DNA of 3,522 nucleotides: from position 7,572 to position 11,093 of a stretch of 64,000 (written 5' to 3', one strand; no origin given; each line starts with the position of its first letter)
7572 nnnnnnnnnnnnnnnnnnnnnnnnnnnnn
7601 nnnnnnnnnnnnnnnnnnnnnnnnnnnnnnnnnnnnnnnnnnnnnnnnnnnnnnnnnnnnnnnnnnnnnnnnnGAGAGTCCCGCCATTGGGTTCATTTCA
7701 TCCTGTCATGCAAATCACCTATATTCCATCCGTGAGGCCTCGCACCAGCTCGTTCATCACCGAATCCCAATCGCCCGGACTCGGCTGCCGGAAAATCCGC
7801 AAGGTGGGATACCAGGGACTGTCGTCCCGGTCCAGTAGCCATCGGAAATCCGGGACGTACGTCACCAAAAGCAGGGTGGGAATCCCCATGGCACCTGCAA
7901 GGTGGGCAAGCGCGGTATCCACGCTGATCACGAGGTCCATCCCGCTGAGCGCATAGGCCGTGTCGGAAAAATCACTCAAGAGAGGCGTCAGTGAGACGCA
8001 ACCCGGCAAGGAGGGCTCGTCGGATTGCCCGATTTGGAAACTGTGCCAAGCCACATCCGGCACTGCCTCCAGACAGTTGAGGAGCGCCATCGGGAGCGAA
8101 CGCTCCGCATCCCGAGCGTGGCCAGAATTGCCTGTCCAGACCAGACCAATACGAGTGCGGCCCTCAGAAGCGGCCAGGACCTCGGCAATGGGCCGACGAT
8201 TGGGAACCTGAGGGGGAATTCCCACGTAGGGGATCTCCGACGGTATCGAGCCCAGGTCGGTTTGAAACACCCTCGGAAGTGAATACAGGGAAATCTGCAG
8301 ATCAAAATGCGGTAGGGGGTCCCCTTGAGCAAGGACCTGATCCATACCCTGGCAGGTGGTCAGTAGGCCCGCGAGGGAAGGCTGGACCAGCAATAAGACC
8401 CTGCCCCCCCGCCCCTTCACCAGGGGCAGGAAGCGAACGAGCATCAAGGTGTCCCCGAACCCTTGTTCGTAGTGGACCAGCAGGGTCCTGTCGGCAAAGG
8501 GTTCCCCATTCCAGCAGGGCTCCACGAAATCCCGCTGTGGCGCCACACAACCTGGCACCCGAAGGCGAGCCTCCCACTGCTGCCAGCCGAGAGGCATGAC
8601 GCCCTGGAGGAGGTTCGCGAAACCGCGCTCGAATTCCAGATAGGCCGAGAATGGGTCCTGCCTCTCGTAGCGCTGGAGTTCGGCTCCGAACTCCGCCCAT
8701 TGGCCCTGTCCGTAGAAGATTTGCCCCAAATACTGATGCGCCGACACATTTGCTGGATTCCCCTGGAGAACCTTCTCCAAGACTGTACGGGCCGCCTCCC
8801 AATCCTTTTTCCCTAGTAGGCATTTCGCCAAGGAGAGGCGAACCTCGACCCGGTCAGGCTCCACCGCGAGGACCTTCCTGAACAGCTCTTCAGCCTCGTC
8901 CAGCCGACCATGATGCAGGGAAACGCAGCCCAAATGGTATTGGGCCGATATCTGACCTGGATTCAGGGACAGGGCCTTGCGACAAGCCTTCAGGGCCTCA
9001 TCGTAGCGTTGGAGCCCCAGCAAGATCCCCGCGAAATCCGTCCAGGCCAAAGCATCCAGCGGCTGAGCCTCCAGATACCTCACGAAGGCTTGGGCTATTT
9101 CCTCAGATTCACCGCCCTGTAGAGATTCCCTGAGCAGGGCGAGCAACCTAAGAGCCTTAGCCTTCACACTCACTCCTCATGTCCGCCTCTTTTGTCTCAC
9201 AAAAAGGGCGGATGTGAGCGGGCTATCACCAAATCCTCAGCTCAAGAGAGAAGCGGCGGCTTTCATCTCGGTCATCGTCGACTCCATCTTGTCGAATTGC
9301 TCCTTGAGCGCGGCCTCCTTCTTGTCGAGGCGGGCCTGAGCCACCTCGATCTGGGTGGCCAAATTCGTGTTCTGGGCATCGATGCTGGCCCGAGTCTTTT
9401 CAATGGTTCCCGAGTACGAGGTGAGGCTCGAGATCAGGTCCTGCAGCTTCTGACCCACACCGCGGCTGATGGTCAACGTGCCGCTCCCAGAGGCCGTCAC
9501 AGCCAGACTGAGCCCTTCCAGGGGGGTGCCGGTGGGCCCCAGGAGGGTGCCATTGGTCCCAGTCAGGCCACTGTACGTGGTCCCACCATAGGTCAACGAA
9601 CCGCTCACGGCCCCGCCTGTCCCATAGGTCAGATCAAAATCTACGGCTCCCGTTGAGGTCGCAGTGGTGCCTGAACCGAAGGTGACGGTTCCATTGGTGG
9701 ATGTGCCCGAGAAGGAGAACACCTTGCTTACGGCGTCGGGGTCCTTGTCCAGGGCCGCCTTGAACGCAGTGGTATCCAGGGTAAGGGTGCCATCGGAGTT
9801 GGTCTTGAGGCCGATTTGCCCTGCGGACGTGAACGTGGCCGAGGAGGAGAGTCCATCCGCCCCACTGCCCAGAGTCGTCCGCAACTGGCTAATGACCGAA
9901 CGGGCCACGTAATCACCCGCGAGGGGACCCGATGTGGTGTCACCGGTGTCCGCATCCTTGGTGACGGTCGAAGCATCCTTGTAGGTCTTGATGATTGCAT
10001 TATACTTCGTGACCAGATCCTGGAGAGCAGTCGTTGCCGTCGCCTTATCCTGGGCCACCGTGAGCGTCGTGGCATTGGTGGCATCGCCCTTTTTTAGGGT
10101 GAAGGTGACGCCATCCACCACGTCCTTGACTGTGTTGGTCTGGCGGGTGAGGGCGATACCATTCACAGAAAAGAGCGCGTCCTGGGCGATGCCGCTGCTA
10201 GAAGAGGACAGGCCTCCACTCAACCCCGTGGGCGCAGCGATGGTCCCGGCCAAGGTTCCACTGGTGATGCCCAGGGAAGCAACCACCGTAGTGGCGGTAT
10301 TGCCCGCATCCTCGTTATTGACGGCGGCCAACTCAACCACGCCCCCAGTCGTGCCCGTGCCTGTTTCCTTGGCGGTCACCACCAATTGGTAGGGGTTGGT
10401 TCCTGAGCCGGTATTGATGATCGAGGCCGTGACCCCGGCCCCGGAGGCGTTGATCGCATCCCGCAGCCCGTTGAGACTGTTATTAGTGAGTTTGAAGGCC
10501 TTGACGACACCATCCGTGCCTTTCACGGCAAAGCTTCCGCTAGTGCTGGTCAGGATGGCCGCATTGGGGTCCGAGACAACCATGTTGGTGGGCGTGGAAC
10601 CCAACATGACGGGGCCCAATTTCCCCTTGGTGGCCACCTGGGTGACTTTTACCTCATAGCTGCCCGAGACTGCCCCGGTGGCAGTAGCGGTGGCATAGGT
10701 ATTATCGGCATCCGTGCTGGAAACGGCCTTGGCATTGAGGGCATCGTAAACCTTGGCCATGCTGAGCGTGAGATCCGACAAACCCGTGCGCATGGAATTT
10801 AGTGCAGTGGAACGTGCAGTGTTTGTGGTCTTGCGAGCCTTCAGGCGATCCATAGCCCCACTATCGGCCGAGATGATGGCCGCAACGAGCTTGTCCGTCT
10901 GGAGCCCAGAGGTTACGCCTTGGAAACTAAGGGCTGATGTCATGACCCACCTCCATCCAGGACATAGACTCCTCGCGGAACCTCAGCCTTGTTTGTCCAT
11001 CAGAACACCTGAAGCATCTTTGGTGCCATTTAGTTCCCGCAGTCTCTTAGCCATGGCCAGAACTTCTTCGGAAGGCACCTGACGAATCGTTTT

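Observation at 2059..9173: Five tandem TPR + GT-B glycosyltransferase paralogues inserted between fliD and fliS: candidate multi-enzyme flagellin glycosylation array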

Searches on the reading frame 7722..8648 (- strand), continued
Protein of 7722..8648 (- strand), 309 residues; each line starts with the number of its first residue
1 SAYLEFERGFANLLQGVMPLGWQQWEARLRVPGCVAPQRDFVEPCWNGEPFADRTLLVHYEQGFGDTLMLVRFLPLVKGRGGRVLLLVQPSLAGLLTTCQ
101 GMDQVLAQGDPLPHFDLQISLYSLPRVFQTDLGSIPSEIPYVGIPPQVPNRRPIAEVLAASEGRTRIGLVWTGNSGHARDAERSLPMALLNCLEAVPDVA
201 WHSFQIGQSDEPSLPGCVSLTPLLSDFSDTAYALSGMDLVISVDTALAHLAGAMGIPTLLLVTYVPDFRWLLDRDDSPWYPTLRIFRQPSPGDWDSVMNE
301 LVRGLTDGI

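Call 78: search_dna_similar(query=L081:9995-10903:+, collection=plasmids, mode=protein, max_rows=25)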
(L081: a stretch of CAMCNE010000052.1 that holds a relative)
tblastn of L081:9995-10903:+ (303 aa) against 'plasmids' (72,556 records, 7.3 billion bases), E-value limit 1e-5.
Records with a match: 147; places in all: 339; records where one place covers at least 80% of the query: 132.
Best place of each record, by identity: <60% 147.
By first word of the organism name: Azospirillum 47; Ralstonia 30; Burkholderia 13; Caballeronia 10; Paraburkholderia 9; Bradyrhizobium 6; Paracoccus 4; Cupriavidus 3; Roseomonas 2; Granulicella 2; and 19 more.
By predicted mobility (MOB-suite, as given by PLSDB): non-mobilizable 106; mobilizable 26; conjugative 15.
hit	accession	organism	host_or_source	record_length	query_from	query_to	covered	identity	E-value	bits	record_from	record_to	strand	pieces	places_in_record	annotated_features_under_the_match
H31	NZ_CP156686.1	Burkholderia stagnalis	Bacterial cells,soils collected in ...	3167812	3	302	99%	55.0%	4e-88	294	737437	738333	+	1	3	none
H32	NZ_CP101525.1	Burkholderia arboris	mixed culture,soil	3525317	3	299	98%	55.2%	2e-92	306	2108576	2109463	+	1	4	none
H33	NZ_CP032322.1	Azospirillum argentinense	soil sample,Agricultural field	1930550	1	298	98%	50.0%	1e-72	250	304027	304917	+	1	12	record has no annotation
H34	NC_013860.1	Azospirillum sp. B510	-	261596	5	299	97%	50.2%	8e-73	250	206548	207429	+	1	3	tetratricopeptide repeat protein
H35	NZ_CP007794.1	Azospirillum argentinense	Triticum aestivum L.,Root,wheat ...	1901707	1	298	98%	49.3%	2e-71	246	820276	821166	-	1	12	record has no annotation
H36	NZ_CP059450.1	Azospirillum brasilense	Prokaryotes,soil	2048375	1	298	98%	49.2%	4e-71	245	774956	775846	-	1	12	none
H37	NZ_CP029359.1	Azospirillum thermophilum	cell culture,hot spring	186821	1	303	100%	48.1%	1e-65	229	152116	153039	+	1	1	tetratricopeptide repeat protein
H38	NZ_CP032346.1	Azospirillum brasilense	soil sample,Agricultural field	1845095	1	291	96%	50.0%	6e-70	242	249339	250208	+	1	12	record has no annotation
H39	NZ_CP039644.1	Azospirillum sp. TSA2s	Soil,rice paddy soil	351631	5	298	97%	49.3%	3e-68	237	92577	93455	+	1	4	tetratricopeptide repeat protein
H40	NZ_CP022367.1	Azospirillum sp. TSH58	single cell,paddy soils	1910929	1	291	96%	49.8%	1e-71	246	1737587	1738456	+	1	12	record has no annotation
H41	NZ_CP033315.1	Azospirillum brasilense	rhizosphere soil of Digitaria ...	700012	1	298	98%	48.3%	2e-71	246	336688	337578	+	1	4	tetratricopeptide repeat protein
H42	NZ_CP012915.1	Azospirillum brasilense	Digitaria eriantha,microbe,root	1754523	1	298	98%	48.3%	2e-71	246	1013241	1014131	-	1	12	none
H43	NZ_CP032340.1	Azospirillum brasilense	soil sample,Agricultural field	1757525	1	298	98%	48.3%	2e-71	246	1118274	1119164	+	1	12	none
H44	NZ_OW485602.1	Rhodovastum atsumiense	-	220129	2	302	99%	47.7%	1e-70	244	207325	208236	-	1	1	tetratricopeptide repeat-containing glycosyltransferase family protein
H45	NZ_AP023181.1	Paraburkholderia sp. PGU19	Physopelta gutta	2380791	1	303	100%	47.3%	6e-77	262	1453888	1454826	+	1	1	none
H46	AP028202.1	Paraburkholderia largidicola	Physopelta gutta,midgut,Midgut crypts ...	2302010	1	303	100%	47.3%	1e-75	258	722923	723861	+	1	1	tetratricopeptide repeat protein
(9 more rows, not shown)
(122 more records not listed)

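Call 79: get_annotated_region(hit=H46, flank=9000)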
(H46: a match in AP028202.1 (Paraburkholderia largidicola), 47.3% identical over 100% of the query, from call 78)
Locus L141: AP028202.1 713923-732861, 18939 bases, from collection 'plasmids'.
description: Paraburkholderia sp. F2 plasmid PPGUF2_p1 DNA, complete genome
organism: Paraburkholderia largidicola (NCBI taxid 3014751)
taxonomy: Bacteria; Pseudomonadota; Betaproteobacteria; Burkholderiales; Burkholderiaceae; Paraburkholderia; Paraburkholderia largidicola
host: -; source: Physopelta gutta,midgut,Midgut crypts of sting bug Physopelta gutta; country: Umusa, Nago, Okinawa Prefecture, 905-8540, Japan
typing (MOB-suite, as given by PLSDB): non-mobilizable
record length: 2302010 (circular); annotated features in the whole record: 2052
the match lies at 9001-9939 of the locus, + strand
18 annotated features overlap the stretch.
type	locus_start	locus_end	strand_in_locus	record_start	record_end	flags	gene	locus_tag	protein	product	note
CDS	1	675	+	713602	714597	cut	-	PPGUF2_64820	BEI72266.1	GlxA family transcriptional regulator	-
CDS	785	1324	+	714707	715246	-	mug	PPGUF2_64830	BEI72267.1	G/U mismatch-specific DNA glycosylase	-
CDS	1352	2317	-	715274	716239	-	-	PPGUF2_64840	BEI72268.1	LysR family transcriptional regulator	-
CDS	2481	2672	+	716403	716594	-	-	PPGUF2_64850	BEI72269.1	hypothetical protein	-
CDS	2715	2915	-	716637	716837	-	-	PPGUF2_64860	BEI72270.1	hypothetical protein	-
CDS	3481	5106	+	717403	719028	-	-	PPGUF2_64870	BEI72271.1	MFS transporter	-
CDS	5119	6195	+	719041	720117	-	-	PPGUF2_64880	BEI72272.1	HlyD family secretion protein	-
CDS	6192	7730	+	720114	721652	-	-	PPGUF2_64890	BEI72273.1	efflux transporter outer membrane subunit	-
CDS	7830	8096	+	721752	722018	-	-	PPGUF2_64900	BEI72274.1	hypothetical protein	-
CDS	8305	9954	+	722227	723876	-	-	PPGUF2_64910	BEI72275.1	tetratricopeptide repeat protein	-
CDS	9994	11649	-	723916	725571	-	-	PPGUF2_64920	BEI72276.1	hypothetical protein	-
CDS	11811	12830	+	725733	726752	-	-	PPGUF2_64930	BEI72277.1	sugar ABC transporter substrate-binding protein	-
CDS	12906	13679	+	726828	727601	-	-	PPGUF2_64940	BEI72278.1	hydroxypyruvate isomerase family protein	-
CDS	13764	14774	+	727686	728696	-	iolG_2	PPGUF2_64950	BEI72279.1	inositol 2-dehydrogenase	-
CDS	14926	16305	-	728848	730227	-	-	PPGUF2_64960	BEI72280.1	hypothetical protein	-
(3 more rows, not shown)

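Call 83: search_protein_representatives(alignment_id=A4)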
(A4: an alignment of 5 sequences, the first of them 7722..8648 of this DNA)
Query: 5 sequences, 305 profile positions. Proteins with E-value up to 0.001 (for the whole library): 43477; up to 1e-10: 36708; up to 1e-30: 22579. The best 150 are listed.
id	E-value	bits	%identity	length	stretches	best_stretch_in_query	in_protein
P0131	0.0e+00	1402.1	-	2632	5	8-298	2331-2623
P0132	0.0e+00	1392.6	-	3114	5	3-301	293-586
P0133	0.0e+00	1341.7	-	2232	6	2-301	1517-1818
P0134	0.0e+00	1332.6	-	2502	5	3-302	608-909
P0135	0.0e+00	1176.2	-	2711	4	5-302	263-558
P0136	0.0e+00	1129.8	-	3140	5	4-302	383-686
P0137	0.0e+00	1124.6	-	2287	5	2-302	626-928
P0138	0.0e+00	1108.2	-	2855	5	6-301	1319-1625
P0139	0.0e+00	1086.5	-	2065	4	2-302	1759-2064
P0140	0.0e+00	1058.1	-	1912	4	5-302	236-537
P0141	0.0e+00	1042.2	-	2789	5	10-303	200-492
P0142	0.0e+00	1040.6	-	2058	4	5-302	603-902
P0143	0.0e+00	1037.5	-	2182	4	2-303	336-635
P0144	0.0e+00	1029.4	-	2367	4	2-301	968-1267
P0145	5.4e-298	1001.2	-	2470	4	2-302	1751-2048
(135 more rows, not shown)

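Call 84: find_encoding_contigs(protein=P0131, flank=8000, max_places=2)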
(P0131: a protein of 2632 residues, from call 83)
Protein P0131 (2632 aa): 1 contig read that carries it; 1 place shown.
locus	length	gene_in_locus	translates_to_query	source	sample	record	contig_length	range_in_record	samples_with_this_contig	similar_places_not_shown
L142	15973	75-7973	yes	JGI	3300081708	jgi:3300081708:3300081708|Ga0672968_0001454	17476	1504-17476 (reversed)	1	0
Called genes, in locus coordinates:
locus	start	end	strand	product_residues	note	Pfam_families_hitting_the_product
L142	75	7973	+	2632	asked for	PF00515:TPR_1 (weak), PF07719:TPR_2 (weak), PF00515:TPR_1, PF07719:TPR_2, PF13414:TPR_11, PF13424:TPR_12, PF00515:TPR_1, PF13414:TPR_11, +27 more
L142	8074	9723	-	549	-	PF12849:PBP_like_2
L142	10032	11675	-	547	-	PF00515:TPR_1 (faint), PF07719:TPR_2 (faint), PF13414:TPR_11 (weak), PF13844:Glyco_transf_41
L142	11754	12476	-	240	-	-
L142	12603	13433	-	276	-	-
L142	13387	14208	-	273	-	PF13424:TPR_12 (faint), PF00515:TPR_1 (faint), PF07719:TPR_2 (faint), PF13428:TPR_14 (faint), PF13432:TPR_16 (faint), PF21033:RMD1-3 (faint), PF25064:ARM_TT21_5th (weak), PF13181:TPR_8 (faint), +3 more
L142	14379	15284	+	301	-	-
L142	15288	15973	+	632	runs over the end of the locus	PF14559:TPR_19 (weak), PF24575:TPR_Slam (weak), PF00515:TPR_1, PF07719:TPR_2 (weak), PF13414:TPR_11, PF13431:TPR_17 (weak), PF13432:TPR_16 (weak), PF13414:TPR_11, +11 more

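Call 87: search_protein_families(library=pfam, proteins=[L004:1069-3228:+, L004:3264-5003:-, L004:11766-13160:-, L004:13183-14940:+, L005:5142-6617:+, L005:6724-7656:+, L005:11200-11940:+, L005:12349-13743:+, L005:13825-15105:+, L005:15368-16210:+], max_evalue=0.00001)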
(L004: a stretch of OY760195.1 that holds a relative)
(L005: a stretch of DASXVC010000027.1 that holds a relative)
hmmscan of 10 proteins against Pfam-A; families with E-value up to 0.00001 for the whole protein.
L004:1069-3228:+ (719 aa): 3 families
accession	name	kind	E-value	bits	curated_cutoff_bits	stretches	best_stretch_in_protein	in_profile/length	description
PF13578.12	Methyltransf_24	-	5.6e-10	40.5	26.3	1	532-636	1-105/105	Methyltransferase domain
PF13428.12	TPR_14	-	2.8e-07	31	23.5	0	443-473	9-39/44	Tetratricopeptide repeat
PF14559.12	TPR_19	-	9e-07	29.6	25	0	413-475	3-65/68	Tetratricopeptide repeat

L004:3264-5003:- (579 aa): 8 families
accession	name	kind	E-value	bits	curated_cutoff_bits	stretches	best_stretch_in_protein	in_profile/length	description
PF08241.18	Methyltransf_11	-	4.3e-25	88.6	21.2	1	384-473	1-94/95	Methyltransferase domain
PF13649.12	Methyltransf_25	-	2.5e-23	83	27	2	383-470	1-97/97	Methyltransferase domain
PF13489.12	Methyltransf_23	-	4.6e-21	75.7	27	1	368-474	11-116/164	Methyltransferase domain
PF08242.18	Methyltransf_12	-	8.6e-20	71.7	30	1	384-471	1-97/98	Methyltransferase domain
PF13847.12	Methyltransf_31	-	1.6e-10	41.3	27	1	380-474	4-109/145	Methyltransferase domain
PF13428.12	TPR_14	-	1.1e-09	38.5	23.5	0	263-302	3-42/44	Tetratricopeptide repeat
PF13432.12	TPR_16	-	3.3e-09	37.5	32.7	1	265-328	1-64/65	Tetratricopeptide repeat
PF14559.12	TPR_19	-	1e-08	35.8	25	1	238-296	2-60/68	Tetratricopeptide repeat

L004:11766-13160:- (464 aa): 5 families
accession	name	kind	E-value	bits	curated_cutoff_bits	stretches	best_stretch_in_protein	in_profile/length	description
PF07719.23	TPR_2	-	8.6e-12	44.7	27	0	396-428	1-33/34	Tetratricopeptide repeat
PF13181.12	TPR_8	-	3e-11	43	25.7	0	396-428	1-33/34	Tetratricopeptide repeat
PF13414.12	TPR_11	-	1.4e-09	37.9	26.8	0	380-410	12-42/42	TPR repeat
PF00515.34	TPR_1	-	3.7e-08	33.3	27.8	0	396-428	1-33/34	Tetratricopeptide repeat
PF13428.12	TPR_14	-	1.4e-07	31.9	23.5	0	329-362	6-39/44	Tetratricopeptide repeat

L004:13183-14940:+ (585 aa): 2 families
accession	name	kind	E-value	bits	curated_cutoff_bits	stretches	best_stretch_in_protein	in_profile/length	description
PF00069.31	Pkinase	-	9.3e-53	179.7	31.7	1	48-300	1-256/263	Protein kinase domain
PF07714.23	PK_Tyr_Ser-Thr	-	5.1e-36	124.7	23.1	1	49-297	2-250/258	Protein tyrosine and serine/threonine kinase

L005:5142-6617:+ (491 aa): 2 families
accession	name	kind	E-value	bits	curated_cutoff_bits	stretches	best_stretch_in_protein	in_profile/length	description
PF13692.12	Glyco_trans_1_4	-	3.5e-06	27.8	27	1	174-312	3-141/142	Glycosyl transferases group 1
PF13524.12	Glyco_trans_1_2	-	8.8e-06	26.2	25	0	235-341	40-142/144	Glycosyl transferase-like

L005:6724-7656:+ (310 aa): 1 family
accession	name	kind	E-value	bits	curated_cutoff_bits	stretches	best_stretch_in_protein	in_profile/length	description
PF08241.18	Methyltransf_11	-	4.6e-08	34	21.2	1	164-211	47-92/95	Methyltransferase domain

L005:11200-11940:+ (246 aa): 0 families

L005:12349-13743:+ (464 aa): 2 families
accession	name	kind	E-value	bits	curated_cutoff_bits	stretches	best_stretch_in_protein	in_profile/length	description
PF00218.27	IGPS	-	1.2e-51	175.8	27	1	9-239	8-244/254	Indole-3-glycerol phosphate synthase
PF07382.16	HC2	-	6e-08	33.5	40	1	336-463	7-137/194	Histone H1-like nucleoprotein HC2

L005:13825-15105:+ (426 aa): 2 families
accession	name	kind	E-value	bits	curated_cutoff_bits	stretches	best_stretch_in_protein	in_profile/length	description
PF00113.28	Enolase_C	-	3.3e-127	424.3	21.5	1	141-420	3-292/296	Enolase, C-terminal TIM barrel domain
PF03952.21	Enolase_N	-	8.7e-55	184.9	35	1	4-134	1-131/131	Enolase, N-terminal domain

L005:15368-16210:+ (280 aa): 1 family
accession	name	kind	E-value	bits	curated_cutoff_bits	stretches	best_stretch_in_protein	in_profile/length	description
PF01678.24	DAP_epimerase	-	4.1e-20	72.5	34.7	1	152-243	5-99/121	Diaminopimelate epimerase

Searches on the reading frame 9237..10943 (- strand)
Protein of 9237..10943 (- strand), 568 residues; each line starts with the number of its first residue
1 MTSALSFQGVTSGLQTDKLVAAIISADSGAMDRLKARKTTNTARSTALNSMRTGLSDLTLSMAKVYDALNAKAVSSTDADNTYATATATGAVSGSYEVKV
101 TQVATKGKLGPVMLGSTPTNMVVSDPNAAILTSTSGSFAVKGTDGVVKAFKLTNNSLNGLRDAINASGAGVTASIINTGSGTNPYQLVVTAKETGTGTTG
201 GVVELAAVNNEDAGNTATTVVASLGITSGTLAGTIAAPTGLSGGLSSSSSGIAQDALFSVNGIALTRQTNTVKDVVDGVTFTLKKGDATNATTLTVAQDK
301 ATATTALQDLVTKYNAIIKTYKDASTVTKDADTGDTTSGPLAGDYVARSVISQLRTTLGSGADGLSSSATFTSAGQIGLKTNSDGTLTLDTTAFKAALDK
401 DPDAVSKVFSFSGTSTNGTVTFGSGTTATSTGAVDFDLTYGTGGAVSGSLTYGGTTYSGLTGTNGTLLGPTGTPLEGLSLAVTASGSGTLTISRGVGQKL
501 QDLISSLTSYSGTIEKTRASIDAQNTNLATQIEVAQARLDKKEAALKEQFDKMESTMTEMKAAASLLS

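Call 4: search_protein_families(library=pfam, proteins=[window:9237-10943:-], max_evalue=0.01)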
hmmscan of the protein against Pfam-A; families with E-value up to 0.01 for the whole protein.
window:9237-10943:- (568 aa): 2 families
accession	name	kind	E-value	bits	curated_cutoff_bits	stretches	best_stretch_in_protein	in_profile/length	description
PF07195.17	FliD_C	-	2.3e-48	165.1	25.4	1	253-562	1-236/236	Flagellar hook-associated protein 2 C-terminus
PF02465.23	FliD_N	-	8.8e-15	55.6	24.8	1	12-106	1-96/97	Flagellar hook-associated protein 2 N-terminus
